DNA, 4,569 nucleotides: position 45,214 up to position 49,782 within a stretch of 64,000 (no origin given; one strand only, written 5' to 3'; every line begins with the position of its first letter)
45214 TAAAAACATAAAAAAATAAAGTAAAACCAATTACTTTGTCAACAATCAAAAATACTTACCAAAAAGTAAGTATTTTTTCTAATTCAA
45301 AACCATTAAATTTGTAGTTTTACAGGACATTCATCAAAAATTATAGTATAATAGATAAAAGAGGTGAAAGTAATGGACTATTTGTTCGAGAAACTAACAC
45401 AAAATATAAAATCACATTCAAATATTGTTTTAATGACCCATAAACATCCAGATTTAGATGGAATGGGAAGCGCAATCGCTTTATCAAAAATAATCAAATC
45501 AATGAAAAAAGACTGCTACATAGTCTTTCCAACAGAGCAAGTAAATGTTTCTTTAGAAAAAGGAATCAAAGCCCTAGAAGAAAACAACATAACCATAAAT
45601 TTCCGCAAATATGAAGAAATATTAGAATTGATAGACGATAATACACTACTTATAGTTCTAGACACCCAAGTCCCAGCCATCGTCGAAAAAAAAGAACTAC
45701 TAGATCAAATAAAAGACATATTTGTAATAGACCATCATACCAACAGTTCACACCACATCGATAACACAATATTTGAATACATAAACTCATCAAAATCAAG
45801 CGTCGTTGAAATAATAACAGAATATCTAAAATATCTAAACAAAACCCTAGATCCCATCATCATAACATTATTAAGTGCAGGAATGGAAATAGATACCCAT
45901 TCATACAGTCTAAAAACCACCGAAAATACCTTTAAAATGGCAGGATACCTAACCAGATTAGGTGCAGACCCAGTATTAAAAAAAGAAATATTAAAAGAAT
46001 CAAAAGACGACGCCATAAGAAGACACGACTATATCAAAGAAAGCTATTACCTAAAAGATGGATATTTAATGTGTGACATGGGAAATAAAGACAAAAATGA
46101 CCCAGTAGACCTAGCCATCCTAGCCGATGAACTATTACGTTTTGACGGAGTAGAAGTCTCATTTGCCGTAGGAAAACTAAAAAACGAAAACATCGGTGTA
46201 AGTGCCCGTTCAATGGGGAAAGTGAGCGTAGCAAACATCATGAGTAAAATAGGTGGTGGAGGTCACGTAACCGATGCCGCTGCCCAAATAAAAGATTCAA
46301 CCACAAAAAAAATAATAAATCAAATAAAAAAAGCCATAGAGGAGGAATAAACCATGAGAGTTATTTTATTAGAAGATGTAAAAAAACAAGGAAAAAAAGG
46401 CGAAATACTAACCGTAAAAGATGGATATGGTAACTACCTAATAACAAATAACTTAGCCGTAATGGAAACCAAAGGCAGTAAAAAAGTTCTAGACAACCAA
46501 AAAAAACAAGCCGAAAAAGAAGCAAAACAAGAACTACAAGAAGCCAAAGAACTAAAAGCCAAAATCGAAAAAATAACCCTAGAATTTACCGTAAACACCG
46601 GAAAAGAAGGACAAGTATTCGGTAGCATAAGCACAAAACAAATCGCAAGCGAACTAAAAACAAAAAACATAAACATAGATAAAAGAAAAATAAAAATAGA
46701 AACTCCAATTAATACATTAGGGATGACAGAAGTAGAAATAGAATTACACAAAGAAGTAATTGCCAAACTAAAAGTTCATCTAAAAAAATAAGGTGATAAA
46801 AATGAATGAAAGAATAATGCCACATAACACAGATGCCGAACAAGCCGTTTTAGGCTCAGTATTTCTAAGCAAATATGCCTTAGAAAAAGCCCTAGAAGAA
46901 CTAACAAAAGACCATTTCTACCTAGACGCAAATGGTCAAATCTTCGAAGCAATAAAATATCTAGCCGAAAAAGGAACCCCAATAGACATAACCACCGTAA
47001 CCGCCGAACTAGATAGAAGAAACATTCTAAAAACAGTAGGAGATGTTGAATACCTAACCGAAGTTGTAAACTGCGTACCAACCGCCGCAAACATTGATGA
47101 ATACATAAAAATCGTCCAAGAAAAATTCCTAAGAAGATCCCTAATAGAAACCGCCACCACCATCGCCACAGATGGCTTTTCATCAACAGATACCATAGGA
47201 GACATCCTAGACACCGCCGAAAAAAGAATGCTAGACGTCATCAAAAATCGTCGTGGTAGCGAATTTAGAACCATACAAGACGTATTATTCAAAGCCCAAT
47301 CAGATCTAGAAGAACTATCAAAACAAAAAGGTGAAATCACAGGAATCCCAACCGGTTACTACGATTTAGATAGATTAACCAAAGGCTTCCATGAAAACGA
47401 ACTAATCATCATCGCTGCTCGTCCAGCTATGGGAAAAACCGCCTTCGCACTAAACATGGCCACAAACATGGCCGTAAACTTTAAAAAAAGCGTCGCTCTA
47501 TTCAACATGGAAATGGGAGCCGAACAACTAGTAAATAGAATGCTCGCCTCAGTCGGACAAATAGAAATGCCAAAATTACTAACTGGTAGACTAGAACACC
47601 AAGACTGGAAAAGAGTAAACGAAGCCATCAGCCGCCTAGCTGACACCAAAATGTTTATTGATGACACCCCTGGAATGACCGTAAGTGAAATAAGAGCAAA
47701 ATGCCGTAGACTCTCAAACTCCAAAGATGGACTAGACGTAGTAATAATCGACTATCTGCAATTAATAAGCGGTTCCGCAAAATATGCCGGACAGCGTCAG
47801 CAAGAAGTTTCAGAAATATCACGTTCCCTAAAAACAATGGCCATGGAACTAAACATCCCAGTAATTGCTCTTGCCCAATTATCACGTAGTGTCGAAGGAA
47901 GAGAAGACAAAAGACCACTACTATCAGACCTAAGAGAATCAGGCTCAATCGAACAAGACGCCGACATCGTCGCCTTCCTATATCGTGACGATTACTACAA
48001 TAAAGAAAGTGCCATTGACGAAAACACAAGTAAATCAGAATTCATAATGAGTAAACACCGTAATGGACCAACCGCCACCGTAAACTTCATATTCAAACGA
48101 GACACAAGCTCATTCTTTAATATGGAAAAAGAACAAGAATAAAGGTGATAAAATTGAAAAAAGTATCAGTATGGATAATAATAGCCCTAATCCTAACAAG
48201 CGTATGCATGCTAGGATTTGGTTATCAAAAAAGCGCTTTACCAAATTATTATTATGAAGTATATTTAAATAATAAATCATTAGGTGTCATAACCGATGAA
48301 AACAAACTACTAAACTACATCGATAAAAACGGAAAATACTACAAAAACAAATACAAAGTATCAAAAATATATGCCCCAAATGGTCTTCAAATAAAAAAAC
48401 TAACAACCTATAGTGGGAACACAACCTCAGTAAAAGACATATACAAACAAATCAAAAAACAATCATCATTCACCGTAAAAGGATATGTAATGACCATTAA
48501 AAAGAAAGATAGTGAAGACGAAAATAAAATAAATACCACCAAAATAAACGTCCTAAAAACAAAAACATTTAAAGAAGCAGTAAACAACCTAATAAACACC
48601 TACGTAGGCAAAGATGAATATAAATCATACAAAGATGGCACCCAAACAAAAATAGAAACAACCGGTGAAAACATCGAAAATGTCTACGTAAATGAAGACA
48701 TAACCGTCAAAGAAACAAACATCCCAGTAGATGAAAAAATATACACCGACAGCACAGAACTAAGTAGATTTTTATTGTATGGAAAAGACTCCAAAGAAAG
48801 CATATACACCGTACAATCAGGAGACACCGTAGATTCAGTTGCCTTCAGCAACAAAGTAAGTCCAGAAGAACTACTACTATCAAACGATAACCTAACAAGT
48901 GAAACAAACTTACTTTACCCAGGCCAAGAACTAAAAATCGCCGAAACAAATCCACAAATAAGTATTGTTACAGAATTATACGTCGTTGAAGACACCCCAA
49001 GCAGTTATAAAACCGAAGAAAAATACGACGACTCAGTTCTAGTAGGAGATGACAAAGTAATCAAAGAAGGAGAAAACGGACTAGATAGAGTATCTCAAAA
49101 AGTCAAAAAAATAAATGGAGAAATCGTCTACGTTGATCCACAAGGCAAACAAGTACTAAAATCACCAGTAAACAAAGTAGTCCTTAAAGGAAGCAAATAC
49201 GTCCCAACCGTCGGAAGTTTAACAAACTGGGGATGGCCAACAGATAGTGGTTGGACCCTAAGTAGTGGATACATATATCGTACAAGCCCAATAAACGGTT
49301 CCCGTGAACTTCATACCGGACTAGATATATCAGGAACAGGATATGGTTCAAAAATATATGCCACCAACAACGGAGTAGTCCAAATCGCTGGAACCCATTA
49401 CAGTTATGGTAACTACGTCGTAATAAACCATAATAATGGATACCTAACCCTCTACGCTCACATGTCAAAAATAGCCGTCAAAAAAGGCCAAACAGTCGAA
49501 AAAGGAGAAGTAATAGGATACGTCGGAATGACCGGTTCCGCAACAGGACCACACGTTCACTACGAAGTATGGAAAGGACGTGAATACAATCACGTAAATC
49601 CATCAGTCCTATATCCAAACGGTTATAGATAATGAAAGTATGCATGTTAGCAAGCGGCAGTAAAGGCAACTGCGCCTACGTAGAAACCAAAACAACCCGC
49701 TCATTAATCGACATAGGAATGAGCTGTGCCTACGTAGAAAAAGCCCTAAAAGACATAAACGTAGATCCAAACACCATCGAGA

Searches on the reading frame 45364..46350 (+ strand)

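Call 17: search_protein_families(library=pfam, proteins=[window:45364-46350:+])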
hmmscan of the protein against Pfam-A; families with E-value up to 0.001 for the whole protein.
window:45364-46350:+ (328 aa): 2 families
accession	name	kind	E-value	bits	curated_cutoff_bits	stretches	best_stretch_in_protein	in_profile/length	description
PF01368.27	DHH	-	4.1e-19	69.5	28.1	1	20-174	1-125/125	DHH family, N-terminal domain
PF02272.25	DHHA1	-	3.8e-12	47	25.9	1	242-326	10-101/102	DHHA1 domain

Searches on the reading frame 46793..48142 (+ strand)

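Call 69: search_protein_families(library=pfam, proteins=[window:46793-48142:+])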
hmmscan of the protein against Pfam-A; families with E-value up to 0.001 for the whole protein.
window:46793-48142:+ (449 aa): 5 families
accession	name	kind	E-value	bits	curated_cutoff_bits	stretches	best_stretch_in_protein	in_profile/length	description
PF03796.21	DnaB_C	-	1.2e-107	359.5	27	1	184-442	1-254/255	DnaB-like helicase C terminal domain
PF00772.26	DnaB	-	6.2e-32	110.1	23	1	9-110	2-103/103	DnaB-like helicase N terminal domain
PF13481.12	AAA_25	-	6.7e-11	42.6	27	1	194-362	24-189/195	AAA domain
PF06745.19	ATPase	-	5.6e-05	23.1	26.6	1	185-255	1-71/231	KaiC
PF13479.12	AAA_24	-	0.0008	19.7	27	0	205-348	5-119/195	AAA domain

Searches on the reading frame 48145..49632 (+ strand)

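Call 69: search_protein_families(library=pfam, proteins=[window:48145-49632:+])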
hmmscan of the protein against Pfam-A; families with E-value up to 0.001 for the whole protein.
window:48145-49632:+ (495 aa): 3 families
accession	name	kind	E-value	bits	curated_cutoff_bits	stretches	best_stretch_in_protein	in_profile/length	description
PF01551.29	Peptidase_M23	-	2.1e-31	108.4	28.7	1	389-485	2-95/96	Peptidase family M23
PF07501.17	G5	-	1.9e-11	44.5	23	1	280-351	4-75/75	G5 domain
PF01476.26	LysM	-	2.2e-10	40.8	20.9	1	221-265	1-42/43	LysM domain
